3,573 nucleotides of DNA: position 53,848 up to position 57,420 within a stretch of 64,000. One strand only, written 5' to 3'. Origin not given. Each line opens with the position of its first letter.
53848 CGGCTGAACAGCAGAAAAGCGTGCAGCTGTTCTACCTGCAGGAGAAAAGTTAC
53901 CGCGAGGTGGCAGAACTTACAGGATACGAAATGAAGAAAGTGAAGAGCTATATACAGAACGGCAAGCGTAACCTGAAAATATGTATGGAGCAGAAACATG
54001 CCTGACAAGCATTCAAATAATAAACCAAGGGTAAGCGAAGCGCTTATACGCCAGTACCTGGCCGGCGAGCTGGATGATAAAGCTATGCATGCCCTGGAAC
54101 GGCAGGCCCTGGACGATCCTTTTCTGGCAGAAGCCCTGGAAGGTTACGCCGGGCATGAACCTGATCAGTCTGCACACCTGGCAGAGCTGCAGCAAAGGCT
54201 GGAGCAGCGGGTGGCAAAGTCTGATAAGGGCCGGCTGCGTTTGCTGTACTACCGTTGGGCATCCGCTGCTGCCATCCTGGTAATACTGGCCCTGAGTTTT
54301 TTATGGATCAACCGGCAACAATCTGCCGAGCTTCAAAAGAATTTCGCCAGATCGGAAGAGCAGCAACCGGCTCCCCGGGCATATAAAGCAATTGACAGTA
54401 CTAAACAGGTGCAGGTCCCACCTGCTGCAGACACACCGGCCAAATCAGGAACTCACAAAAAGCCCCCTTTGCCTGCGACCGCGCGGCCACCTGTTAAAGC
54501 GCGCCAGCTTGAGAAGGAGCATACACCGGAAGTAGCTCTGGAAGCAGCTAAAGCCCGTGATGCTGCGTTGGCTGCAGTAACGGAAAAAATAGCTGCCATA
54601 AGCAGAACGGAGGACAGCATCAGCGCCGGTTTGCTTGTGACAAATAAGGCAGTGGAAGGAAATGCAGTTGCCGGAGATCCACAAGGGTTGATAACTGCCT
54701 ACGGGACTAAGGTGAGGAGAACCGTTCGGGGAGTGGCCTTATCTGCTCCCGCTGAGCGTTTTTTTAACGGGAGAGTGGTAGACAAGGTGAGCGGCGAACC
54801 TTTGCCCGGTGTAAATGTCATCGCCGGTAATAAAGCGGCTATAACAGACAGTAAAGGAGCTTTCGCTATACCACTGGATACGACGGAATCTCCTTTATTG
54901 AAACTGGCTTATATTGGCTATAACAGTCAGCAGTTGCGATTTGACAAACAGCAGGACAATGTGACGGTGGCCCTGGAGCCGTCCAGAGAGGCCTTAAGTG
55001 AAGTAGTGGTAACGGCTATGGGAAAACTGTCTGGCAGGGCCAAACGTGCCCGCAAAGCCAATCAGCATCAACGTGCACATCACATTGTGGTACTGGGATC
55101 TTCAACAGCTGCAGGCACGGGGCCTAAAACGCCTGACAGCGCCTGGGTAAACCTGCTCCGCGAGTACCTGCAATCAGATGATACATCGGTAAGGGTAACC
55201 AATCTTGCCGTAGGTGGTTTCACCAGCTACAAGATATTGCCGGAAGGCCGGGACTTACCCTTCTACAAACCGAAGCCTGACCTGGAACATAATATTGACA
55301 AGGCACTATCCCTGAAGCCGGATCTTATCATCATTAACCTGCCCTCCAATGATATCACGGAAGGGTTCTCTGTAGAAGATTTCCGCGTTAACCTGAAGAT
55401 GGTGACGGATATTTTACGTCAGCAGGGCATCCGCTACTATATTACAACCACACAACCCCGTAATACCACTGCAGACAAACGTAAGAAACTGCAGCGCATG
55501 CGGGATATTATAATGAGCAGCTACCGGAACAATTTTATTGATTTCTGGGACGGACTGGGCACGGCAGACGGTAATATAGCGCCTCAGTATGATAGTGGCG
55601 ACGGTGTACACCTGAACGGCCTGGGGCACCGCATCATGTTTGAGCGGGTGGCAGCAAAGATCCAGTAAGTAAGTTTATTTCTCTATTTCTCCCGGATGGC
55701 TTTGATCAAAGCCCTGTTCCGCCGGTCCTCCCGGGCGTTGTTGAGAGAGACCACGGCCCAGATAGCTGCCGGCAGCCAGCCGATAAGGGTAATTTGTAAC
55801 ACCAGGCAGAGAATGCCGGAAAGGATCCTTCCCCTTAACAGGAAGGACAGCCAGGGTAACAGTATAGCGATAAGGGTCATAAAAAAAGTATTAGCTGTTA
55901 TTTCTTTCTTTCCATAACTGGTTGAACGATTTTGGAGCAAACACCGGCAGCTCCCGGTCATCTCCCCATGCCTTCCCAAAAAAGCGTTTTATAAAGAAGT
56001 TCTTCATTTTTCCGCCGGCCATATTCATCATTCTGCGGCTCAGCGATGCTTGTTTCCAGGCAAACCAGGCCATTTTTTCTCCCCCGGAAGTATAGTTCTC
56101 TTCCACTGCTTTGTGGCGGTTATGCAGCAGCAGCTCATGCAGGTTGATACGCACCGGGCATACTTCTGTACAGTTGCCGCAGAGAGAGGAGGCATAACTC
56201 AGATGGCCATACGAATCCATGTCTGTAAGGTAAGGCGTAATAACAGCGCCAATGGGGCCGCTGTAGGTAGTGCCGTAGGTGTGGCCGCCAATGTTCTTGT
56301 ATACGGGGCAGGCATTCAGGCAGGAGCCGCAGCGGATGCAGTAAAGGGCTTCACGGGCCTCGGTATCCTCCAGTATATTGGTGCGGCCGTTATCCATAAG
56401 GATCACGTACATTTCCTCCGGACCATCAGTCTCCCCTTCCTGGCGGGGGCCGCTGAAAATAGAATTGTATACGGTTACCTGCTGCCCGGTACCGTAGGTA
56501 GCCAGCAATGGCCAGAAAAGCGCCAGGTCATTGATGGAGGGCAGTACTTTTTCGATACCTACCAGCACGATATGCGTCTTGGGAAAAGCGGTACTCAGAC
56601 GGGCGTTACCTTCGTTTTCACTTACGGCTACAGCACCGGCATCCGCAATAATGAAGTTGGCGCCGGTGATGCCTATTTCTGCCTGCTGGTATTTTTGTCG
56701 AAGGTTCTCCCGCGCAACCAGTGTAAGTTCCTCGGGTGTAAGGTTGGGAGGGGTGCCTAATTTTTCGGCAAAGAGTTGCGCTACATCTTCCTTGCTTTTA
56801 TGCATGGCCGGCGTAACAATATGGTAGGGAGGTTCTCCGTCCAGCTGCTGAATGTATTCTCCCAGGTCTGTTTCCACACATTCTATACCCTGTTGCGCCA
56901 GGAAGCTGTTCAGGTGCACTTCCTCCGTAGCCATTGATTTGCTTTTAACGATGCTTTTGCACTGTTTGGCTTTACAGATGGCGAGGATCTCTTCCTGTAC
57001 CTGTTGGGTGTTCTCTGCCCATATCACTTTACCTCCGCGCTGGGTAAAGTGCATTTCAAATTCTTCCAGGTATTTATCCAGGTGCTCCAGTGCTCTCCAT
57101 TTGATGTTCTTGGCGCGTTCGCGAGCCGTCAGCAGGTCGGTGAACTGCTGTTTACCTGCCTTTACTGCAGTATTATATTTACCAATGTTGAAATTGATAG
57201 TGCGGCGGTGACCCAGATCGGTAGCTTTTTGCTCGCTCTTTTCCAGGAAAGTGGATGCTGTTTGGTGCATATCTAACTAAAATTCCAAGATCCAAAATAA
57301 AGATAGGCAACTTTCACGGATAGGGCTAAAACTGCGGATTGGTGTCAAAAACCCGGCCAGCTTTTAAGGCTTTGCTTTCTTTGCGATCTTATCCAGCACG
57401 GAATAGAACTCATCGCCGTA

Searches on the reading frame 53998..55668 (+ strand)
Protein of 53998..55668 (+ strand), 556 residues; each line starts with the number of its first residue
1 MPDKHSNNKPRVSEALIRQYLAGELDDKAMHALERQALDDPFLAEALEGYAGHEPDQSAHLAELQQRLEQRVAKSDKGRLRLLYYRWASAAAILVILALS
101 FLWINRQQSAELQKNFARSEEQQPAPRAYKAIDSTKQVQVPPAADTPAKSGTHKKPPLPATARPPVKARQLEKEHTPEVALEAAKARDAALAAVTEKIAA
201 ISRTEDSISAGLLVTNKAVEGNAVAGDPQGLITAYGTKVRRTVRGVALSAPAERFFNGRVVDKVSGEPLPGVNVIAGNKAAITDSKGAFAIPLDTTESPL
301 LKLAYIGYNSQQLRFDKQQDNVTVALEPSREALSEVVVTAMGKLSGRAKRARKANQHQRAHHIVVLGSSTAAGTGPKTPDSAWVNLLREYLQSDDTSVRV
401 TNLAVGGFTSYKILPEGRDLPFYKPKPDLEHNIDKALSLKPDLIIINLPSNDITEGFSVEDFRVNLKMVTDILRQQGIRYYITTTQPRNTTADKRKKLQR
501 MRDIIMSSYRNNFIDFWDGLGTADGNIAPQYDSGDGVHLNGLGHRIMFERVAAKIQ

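Call 47: search_protein_families(library=pfam, proteins=[window:53998-55668:+], max_evalue=0.00001)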
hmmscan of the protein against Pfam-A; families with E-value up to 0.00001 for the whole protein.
window:53998-55668:+ (556 aa): 4 families
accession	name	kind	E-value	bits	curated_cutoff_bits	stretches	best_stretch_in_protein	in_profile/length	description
PF13472.12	Lipase_GDSL_2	-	1.5e-18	68.3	32.9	1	365-546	1-178/178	GDSL-like Lipase/Acylhydrolase family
PF00657.28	Lipase_GDSL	-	1e-13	52.4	23.6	1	363-551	1-208/208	GDSL-like Lipase/Acylhydrolase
PF13715.12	CarbopepD_reg_2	-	4.9e-12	46.1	32.2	1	257-338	2-88/88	CarboxypepD_reg-like domain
PF13620.12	CarboxypepD_reg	-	1.5e-07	32.1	32.3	1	257-325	3-80/82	Carboxypeptidase regulatory-like domain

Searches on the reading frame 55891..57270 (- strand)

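Call 47: search_protein_families(library=pfam, proteins=[window:55891-57270:-], max_evalue=0.00001)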
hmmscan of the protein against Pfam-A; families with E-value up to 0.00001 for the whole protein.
window:55891-57270:- (459 aa): 4 families
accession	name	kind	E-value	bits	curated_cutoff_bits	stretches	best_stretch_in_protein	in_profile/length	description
PF02589.21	LUD_dom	-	5.3e-42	144.1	22.6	1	68-292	1-189/189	LUD domain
PF13183.11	Fer4_8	-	5.3e-14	52.9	27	1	308-375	2-68/68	4Fe-4S dicluster domain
PF13237.11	Fer4_10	-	2.8e-08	34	25.5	0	308-329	6-28/53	4Fe-4S dicluster domain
PF13187.11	Fer4_9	-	3.9e-06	27.2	27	0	301-323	27-49/52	4Fe-4S dicluster domain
